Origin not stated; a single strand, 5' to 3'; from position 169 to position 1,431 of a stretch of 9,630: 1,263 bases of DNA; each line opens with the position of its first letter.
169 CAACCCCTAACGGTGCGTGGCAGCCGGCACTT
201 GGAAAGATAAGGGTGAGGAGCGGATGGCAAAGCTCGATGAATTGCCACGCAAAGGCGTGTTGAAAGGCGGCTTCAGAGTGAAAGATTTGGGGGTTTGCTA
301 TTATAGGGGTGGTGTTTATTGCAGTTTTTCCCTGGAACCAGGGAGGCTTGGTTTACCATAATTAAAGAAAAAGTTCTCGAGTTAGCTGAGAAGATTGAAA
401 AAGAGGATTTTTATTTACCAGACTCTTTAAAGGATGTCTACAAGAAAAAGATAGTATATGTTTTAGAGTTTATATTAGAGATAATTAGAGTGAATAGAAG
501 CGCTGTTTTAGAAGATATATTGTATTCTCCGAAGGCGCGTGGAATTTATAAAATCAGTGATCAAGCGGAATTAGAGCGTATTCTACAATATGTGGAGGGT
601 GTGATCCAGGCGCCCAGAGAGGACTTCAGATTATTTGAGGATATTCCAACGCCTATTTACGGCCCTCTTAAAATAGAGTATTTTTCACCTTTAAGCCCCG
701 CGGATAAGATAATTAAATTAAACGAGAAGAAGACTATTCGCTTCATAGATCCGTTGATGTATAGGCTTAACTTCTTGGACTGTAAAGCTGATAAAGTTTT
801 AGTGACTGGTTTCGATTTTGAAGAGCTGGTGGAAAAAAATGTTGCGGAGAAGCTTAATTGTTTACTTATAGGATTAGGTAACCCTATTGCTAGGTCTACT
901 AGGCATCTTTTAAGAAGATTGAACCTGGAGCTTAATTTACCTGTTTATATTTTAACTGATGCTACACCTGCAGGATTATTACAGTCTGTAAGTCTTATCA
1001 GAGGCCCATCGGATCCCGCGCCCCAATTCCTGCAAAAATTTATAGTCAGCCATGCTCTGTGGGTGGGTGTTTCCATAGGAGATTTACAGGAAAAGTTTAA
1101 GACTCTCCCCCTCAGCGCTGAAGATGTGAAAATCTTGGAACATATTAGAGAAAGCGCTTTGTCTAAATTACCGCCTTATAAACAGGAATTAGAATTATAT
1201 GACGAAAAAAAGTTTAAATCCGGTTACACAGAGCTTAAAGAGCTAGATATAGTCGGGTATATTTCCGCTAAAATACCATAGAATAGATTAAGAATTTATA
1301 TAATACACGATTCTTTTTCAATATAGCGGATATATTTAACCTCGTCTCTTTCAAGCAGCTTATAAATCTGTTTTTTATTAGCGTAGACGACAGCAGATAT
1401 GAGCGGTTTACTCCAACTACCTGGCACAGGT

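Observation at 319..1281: Top6A/Spo11 paralog with Tyr retained but TOPRIM metal-binding residues lost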

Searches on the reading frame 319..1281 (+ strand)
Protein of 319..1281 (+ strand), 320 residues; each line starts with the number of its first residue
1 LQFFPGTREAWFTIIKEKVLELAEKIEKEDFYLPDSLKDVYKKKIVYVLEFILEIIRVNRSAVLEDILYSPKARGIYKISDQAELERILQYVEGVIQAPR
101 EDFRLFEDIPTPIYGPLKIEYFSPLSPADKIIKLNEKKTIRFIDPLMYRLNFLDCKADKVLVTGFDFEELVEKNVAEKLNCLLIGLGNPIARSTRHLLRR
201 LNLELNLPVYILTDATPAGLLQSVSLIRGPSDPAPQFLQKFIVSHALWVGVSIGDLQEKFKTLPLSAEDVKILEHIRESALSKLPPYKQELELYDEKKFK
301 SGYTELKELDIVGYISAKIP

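Call 5: search_protein_families(library=pfam, proteins=[window:319-1281:+], max_evalue=1)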
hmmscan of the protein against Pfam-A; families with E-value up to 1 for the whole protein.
window:319-1281:+ (320 aa): 3 families
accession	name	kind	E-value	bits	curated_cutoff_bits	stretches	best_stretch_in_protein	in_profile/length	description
PF21180.3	TOP6A-Spo11_Toprim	-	4.4e-19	69.5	24.1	1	167-309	11-156/170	Topoisomerase 6 subunit A/Spo11, Toprim domain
PF04406.19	TP6A_N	-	0.0033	17.6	26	1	44-104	5-61/62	Type IIB DNA topoisomerase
PF04038.17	DHNA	-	0.14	13.2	25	1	250-308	11-74/108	Dihydroneopterin aldolase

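Call 6: search_solved_structures(query=window:319-1281:+, max_evalue=10, show_alignments=3)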
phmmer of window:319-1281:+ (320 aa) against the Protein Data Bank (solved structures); distinct sequences matched with E-value up to 10: 5.
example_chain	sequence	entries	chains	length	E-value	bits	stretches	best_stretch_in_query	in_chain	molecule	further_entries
1d3y_A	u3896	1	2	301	4.5e-15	59.1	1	47-274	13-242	DNA TOPOISOMERASE VI A SUBUNIT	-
2q2e_A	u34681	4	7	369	4.6e-13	52.5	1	44-291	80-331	Type II DNA topoisomerase VI subunit A | Type 2 DNA topoisomerase 6 subunit A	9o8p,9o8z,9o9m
9o0g_A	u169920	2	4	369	4.6e-13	52.5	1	44-291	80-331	Type 2 DNA topoisomerase 6 subunit A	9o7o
2zbk_A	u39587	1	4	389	1.1e-10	44.8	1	141-268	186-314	Type II DNA topoisomerase VI subunit A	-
4is4_A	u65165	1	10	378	1.5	11.4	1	240-305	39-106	Glutamine synthetase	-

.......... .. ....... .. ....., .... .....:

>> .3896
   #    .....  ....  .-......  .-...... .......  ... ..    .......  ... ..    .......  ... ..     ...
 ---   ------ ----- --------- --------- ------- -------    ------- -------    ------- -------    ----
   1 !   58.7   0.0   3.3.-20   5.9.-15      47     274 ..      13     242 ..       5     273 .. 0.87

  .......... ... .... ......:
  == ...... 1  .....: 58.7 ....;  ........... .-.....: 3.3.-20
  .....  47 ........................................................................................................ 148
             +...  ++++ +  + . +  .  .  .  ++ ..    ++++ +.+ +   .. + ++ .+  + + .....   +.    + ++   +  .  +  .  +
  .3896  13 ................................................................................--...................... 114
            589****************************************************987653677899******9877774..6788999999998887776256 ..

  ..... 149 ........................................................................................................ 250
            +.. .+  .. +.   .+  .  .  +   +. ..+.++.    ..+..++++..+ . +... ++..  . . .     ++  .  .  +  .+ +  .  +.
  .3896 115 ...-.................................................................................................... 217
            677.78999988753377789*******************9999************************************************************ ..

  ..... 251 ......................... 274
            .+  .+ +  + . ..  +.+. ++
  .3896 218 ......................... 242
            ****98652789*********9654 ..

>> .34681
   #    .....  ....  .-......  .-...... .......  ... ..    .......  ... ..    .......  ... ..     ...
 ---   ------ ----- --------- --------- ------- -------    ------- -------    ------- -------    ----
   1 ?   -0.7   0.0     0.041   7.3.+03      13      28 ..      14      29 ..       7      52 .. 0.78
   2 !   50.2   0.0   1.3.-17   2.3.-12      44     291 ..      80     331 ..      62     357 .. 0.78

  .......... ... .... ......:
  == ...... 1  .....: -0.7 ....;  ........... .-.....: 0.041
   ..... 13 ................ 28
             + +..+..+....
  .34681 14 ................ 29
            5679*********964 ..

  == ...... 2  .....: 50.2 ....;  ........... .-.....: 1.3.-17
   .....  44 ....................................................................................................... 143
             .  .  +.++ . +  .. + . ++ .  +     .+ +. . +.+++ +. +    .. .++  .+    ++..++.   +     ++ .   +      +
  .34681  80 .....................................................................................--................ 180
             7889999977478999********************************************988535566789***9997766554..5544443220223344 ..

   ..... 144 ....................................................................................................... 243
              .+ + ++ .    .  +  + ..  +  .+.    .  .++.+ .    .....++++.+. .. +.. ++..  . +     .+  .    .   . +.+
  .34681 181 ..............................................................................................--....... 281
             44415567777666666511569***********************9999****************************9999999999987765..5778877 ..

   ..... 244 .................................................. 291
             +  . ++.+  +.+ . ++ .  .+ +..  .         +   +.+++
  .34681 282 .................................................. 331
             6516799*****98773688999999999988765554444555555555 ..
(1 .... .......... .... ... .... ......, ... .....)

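Call 9: find_homologous_proteins(query=window:319-1281:+, max_evalue=0.001)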
Query window:319-1281:+ (320 aa): 10 proteins with E <= 0.001 among 3493 candidates. Only proteins of 176 to 560 residues were searched: fused or split forms outside these lengths cannot appear, so this answer is no evidence that the protein stands alone or is whole; lengths 'longer' or 'shorter' looks for them.
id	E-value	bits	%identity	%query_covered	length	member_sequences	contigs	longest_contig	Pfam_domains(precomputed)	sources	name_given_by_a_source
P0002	2.0e-203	693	99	100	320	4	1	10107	PF21180.4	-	-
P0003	1.7e-154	532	75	100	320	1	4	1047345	PF21180.4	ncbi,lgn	-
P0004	2.2e-148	512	71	100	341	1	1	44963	PF21180.4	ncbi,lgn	-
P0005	5.7e-148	510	72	100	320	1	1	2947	PF21180.4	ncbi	ncbi:MAG: hypothetical protein QXQ43_06645 [Nitrososphaerota archaeon]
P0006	7.1e-147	507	71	100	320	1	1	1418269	PF21180.4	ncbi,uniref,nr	ncbi:MAG: hypothetical protein OdinLCB4_003690 [Candidatus Odinarchaeum yellowstonii]|uniref:Topoiso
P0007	4.3e-134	465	67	100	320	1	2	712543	PF21180.4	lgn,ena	-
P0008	4.9e-112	392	54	100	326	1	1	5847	PF21180.4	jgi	jgi:DNA topoisomerase VI subunit A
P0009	1.4e-106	375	55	100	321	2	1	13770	PF21180.4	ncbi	ncbi:MAG: hypothetical protein ACTSQY_03565 [Candidatus Odinarchaeia archaeon]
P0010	4.7e-100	353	52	100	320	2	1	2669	PF21180.4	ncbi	ncbi:MAG: hypothetical protein ACTSYQ_02715 [Candidatus Odinarchaeia archaeon]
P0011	5.1e-30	123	35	78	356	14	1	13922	PF21180.4,PF04406.20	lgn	-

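Call 13: find_encoding_contigs(protein=P0006, flank=8000, max_places=2)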
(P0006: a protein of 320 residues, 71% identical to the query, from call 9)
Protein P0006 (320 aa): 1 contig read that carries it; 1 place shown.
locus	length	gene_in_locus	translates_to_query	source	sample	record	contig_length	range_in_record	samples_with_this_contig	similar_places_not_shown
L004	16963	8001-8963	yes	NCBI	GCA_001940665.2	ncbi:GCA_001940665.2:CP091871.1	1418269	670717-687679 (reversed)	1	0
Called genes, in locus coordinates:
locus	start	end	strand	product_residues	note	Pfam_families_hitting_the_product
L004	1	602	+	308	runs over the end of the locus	PF02729:OTCace_N, PF00185:OTCace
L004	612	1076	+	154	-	PF01948:PyrI, PF02748:PyrI_C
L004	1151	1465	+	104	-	-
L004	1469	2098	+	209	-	PF01991:vATP-synt_E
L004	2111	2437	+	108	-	PF01990:ATP-synt_F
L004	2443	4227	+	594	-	PF02874:ATP-synt_ab_N, PF16886:ATP-synt_ab_Xtn, PF00006:ATP-synt_ab, PF22919:ATP-synt_VA_C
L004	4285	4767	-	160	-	PF02915:Rubrerythrin (weak)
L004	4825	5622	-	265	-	PF21003:NucS_N, PF01939:NucS_C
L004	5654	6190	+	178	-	PF01209:Ubie_methyltran, PF13489:Methyltransf_23, PF08241:Methyltransf_11, PF08242:Methyltransf_12, PF13649:Methyltransf_25, PF13847:Methyltransf_31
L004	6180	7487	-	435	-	PF01964:ThiC_Rad_SAM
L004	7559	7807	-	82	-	-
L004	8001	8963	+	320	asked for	PF21180:TOP6A-Spo11_Toprim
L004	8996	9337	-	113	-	-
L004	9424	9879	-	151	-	PF13091:PLDc_2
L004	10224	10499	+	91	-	PF12840:HTH_20 (weak), PF01022:HTH_5, PF01047:MarR (weak), PF25212:HVO_A0114 (weak), PF13601:HTH_34 (faint)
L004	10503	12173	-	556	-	PF06418:CTP_synth_N, PF00117:GATase, PF07722:Peptidase_C26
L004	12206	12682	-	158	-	PF00293:NUDIX, PF14815:NUDIX_4 (weak)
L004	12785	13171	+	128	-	-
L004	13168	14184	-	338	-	PF00709:Adenylsucc_synt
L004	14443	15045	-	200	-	PF10120:ThiN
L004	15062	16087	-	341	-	PF00586:AIRS, PF02769:AIRS_C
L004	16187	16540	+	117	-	-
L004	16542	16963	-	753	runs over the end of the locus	PF00270:DEAD, PF04851:ResIII, PF21210:RNA_helicase_helical, PF00271:Helicase_C, PF02732:ERCC4, PF14520:HHH_5 (weak)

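Call 14: find_encoding_contigs(protein=P0007, flank=8000, max_places=2)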
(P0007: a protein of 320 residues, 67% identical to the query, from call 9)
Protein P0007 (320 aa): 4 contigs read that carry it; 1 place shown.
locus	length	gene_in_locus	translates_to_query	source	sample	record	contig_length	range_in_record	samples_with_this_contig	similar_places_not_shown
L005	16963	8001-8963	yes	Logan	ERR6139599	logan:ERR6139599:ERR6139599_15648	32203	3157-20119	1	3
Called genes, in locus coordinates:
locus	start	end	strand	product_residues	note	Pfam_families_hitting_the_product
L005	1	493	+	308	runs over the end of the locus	PF02729:OTCace_N, PF00185:OTCace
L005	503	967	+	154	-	PF01948:PyrI, PF02748:PyrI_C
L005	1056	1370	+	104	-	-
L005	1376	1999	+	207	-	PF01991:vATP-synt_E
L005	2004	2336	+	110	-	PF01990:ATP-synt_F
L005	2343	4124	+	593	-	PF02874:ATP-synt_ab_N, PF16886:ATP-synt_ab_Xtn, PF00006:ATP-synt_ab, PF22919:ATP-synt_VA_C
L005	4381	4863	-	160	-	PF02915:Rubrerythrin (weak)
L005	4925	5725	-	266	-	PF21003:NucS_N, PF01939:NucS_C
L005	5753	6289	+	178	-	PF01209:Ubie_methyltran (weak), PF13489:Methyltransf_23, PF13847:Methyltransf_31, PF08241:Methyltransf_11, PF08242:Methyltransf_12 (weak), PF13649:Methyltransf_25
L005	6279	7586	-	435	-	PF01964:ThiC_Rad_SAM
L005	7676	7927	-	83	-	-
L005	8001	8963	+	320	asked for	PF21180:TOP6A-Spo11_Toprim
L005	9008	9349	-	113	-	-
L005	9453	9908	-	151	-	PF13091:PLDc_2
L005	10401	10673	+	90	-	PF12840:HTH_20 (weak), PF25212:HVO_A0114 (weak), PF01022:HTH_5, PF01047:MarR (weak)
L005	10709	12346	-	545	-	PF06418:CTP_synth_N, PF00117:GATase, PF07722:Peptidase_C26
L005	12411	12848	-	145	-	PF00293:NUDIX, PF14815:NUDIX_4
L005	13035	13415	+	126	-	-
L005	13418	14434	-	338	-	PF00709:Adenylsucc_synt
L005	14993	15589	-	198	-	PF10120:ThiN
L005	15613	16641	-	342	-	PF00586:AIRS, PF02769:AIRS_C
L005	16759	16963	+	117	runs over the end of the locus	PF06677:Auto_anti-p27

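Call 15: find_encoding_contigs(protein=P0009, flank=8000, max_places=2)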
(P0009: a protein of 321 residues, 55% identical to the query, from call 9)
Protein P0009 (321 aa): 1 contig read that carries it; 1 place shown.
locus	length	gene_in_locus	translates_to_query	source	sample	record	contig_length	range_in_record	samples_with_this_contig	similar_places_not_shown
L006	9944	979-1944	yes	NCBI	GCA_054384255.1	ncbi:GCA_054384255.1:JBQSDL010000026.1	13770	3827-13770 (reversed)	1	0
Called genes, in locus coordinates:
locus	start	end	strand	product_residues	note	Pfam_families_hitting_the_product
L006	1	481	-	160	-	PF01964:ThiC_Rad_SAM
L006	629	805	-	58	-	-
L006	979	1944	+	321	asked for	PF21180:TOP6A-Spo11_Toprim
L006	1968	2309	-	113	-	-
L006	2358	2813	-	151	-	PF13091:PLDc_2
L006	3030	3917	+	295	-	-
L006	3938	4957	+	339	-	PF13489:Methyltransf_23, PF13847:Methyltransf_31, PF08241:Methyltransf_11 (weak), PF08242:Methyltransf_12, PF13649:Methyltransf_25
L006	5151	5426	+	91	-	PF01022:HTH_5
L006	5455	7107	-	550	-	PF06418:CTP_synth_N, PF00117:GATase, PF07722:Peptidase_C26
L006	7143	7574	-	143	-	PF00293:NUDIX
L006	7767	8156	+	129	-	-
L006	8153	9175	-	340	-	PF00709:Adenylsucc_synt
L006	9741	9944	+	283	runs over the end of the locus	PF00175:NAD_binding_1 (weak), PF10418:DHODB_Fe-S_bind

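Call 26: find_encoding_contigs(protein=P0011, flank=6000, max_places=2)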
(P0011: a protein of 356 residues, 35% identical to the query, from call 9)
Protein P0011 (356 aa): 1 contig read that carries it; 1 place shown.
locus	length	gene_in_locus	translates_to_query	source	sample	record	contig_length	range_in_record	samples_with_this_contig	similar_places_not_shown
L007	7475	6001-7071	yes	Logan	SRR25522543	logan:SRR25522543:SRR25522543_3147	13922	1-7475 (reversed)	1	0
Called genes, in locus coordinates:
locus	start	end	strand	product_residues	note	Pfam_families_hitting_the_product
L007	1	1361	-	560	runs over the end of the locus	PF00133:tRNA-synt_1, PF09334:tRNA-synt_1g, PF08264:Anticodon_1, PF19303:Anticodon_3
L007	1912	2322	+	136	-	PF01873:eIF-5_eIF-2B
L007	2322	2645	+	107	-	PF04242:DUF424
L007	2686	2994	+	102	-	PF01176:eIF-1a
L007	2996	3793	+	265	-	PF01163:RIO1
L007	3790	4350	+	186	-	PF00013:KH_1 (weak), PF17903:KH_KRR1_1st (weak), PF21800:KH_KRR1_2nd, PF22891:KH_PNO1_2nd, PF00013:KH_1 (weak)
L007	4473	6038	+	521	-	PF02518:HATPase_c, PF13589:HATPase_c_3, PF05833:NFACT_N (weak), PF09239:Topo-VIb_trans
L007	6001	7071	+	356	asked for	PF04406:TP6A_N, PF21180:TOP6A-Spo11_Toprim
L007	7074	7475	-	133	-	?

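Call 27: find_encoding_contigs(protein=P0003, flank=3000, max_places=1)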
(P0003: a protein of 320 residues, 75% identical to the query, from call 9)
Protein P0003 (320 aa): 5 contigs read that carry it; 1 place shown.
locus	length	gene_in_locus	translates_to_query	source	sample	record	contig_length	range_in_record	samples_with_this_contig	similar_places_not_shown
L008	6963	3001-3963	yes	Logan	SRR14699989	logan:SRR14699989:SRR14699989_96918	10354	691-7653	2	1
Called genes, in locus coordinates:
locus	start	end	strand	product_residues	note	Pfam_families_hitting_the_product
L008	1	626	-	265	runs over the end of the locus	PF21003:NucS_N, PF01939:NucS_C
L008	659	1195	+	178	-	PF13489:Methyltransf_23, PF08241:Methyltransf_11, PF08242:Methyltransf_12, PF13649:Methyltransf_25, PF13847:Methyltransf_31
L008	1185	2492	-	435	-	PF01964:ThiC_Rad_SAM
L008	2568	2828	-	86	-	-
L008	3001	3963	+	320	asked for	PF21180:TOP6A-Spo11_Toprim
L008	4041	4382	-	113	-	-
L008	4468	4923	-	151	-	PF13091:PLDc_2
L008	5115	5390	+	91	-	PF12840:HTH_20 (weak), PF01022:HTH_5, PF01047:MarR (faint), PF25212:HVO_A0114 (weak)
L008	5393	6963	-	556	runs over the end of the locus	PF06418:CTP_synth_N, PF00117:GATase, PF07722:Peptidase_C26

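Call 28: find_encoding_contigs(protein=P0004, flank=3000, max_places=1)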
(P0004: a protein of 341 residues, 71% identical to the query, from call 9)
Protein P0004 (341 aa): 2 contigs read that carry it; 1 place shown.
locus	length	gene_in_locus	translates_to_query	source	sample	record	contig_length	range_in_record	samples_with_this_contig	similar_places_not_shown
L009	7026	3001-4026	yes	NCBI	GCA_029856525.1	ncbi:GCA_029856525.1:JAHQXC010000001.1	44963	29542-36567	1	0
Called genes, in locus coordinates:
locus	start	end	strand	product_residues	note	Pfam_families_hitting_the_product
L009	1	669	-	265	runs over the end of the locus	PF21003:NucS_N, PF01939:NucS_C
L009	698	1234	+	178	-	PF13489:Methyltransf_23, PF08241:Methyltransf_11, PF08242:Methyltransf_12, PF13649:Methyltransf_25, PF13847:Methyltransf_31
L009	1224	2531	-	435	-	PF01964:ThiC_Rad_SAM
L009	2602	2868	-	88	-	-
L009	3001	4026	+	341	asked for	PF21180:TOP6A-Spo11_Toprim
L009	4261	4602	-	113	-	-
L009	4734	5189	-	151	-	PF13091:PLDc_2 (weak)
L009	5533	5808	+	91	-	PF12840:HTH_20 (weak), PF01022:HTH_5, PF01047:MarR (weak), PF25212:HVO_A0114 (faint)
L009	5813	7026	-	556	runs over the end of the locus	PF06418:CTP_synth_N, PF00117:GATase, PF07722:Peptidase_C26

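Call 29: search_protein_representatives(protein=window:319-1281:+)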
Query: 320 residues. Proteins with E-value up to 0.001 (for the whole library): 112; up to 1e-10: 23; up to 1e-30: 1. The best 112 are listed.
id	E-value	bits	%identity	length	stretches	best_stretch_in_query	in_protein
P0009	4.5e-107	374.5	55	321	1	1-320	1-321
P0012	1.6e-29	119.8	36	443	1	44-268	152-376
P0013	4.1e-29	118.4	39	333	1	44-222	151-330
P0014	2.1e-24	102.9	31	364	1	45-288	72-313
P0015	9.9e-22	94.2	31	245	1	53-277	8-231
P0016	6.9e-21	91.4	28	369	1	33-297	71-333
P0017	6.3e-20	88.3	35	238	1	93-300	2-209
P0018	9.0e-20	87.7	28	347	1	51-306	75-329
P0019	3.4e-18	82.6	31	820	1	45-252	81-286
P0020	5.0e-18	82.0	30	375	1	53-313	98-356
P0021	5.6e-18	81.8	29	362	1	81-301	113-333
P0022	1.4e-17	80.6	29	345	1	48-302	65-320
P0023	2.0e-17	80.0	30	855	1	45-252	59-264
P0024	4.1e-17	79.0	31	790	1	44-216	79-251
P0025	1.2e-16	77.5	32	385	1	81-299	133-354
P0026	1.5e-15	73.9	28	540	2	45-221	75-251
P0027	3.3e-15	72.8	31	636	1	45-220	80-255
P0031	5.7e-14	68.7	31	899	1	44-222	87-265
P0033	4.4e-11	59.2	33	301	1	44-186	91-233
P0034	1.1e-10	57.9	30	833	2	166-302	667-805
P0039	1.1e-09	54.6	25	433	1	45-288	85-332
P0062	9.7e-07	44.9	29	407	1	80-281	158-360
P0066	4.0e-06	42.9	31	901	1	149-302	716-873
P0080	1.6e-05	41.0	33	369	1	143-290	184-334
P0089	3.9e-05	39.7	34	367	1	143-298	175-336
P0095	6.2e-05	39.0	31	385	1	80-257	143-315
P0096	7.1e-05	38.8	28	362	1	43-274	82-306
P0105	1.9e-04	37.4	29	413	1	146-301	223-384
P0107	2.2e-04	37.2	27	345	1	54-256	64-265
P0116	5.8e-04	35.8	32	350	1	150-286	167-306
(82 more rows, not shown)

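Call 32: list_cluster_members(proteins=[P0011, P0012, P0013, P0014, P0016, P0018, P0020, P0021, P0022, P0033])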
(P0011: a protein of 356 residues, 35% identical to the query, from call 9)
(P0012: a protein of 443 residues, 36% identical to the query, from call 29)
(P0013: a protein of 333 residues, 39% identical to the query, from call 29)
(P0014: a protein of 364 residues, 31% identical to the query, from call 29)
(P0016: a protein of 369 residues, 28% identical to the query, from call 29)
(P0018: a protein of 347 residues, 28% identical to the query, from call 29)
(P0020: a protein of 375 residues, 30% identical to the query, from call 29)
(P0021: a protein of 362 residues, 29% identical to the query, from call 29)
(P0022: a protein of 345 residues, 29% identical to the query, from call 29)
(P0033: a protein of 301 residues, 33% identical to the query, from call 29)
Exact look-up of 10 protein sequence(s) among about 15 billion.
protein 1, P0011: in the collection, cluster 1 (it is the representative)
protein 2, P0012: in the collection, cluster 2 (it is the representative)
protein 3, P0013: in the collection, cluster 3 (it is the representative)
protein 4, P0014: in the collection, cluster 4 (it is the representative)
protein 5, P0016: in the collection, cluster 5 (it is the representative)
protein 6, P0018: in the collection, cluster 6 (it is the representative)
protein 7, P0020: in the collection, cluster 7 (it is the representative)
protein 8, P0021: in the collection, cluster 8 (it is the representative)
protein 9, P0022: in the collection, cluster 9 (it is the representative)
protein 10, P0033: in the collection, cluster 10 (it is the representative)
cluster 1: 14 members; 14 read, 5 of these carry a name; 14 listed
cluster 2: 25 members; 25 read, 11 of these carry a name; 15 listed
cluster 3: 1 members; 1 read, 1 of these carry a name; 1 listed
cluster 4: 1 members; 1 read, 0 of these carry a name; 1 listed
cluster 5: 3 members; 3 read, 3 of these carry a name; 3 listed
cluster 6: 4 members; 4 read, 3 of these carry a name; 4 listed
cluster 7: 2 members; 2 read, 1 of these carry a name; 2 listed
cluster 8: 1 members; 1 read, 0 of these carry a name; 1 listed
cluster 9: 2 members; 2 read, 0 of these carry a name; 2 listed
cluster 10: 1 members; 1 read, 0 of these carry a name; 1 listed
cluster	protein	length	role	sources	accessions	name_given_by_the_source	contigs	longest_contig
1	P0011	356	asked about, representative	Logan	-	-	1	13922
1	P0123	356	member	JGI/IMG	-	DNA topoisomerase-6 subunit A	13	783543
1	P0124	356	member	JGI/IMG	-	DNA topoisomerase-6 subunit A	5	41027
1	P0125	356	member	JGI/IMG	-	DNA topoisomerase-6 subunit A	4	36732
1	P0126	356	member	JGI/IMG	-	DNA topoisomerase-6 subunit A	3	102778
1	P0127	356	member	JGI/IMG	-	DNA topoisomerase-6 subunit A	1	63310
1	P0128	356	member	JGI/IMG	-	-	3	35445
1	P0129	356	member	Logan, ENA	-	-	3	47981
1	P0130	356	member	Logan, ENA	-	-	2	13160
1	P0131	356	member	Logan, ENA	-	-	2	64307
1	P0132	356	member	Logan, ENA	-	-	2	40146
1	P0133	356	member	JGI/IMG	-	-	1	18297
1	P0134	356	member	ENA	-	-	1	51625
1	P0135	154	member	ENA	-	-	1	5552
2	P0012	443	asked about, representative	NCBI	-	-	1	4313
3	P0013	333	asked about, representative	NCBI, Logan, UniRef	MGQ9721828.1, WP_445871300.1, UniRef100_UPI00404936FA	MAG: DNA topoisomerase IV subunit A [Candidatus Jordarchaeum sp.] | DNA topoisomerase IV subunit A n=1 Tax=Candidatus Jordarchaeum sp. TaxID=2823881 ...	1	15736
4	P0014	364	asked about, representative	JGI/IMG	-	-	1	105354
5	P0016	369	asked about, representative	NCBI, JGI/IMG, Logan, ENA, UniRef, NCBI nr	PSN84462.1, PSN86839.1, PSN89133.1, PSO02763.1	hypothetical protein B9Q01_00990 [Candidatus Marsarchaeota G1 archaeon OSP_D] | DNA topoisomerase-6 subunit A | DNA topoisomerase (ATP-hydrolyzing) n=4 Tax=Candidatus Marsarchaeota TaxID=1978152 ...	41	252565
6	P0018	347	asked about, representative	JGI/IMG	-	-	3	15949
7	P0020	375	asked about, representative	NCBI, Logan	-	-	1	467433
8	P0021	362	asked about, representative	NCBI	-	-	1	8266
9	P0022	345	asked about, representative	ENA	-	-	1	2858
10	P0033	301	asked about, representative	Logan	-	-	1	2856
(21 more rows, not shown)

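Call 71: search_protein_families(library=pfam, proteins=[L004:7559-7807:-, L005:7676-7927:-, L006:629-805:-, L004:8996-9337:-, L006:1968-2309:-], max_evalue=1)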
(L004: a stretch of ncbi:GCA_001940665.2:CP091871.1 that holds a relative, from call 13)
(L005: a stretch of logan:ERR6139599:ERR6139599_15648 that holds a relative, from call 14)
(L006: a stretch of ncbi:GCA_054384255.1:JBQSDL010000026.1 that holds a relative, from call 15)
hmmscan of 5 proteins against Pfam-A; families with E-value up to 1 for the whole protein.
L004:7559-7807:- (82 aa): 0 families

L005:7676-7927:- (83 aa): 1 family
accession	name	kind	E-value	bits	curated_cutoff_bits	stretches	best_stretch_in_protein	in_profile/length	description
PF24453.1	DUF7569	-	0.0067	16.9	27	1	51-80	31-60/70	Family of unknown function (DUF7569)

L006:629-805:- (58 aa): 0 families

L004:8996-9337:- (113 aa): 1 family
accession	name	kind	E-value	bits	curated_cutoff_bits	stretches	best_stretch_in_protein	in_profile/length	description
PF07262.16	CdiI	-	0.099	13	25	1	64-101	66-103/155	CDI immunity protein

L006:1968-2309:- (113 aa): 0 families
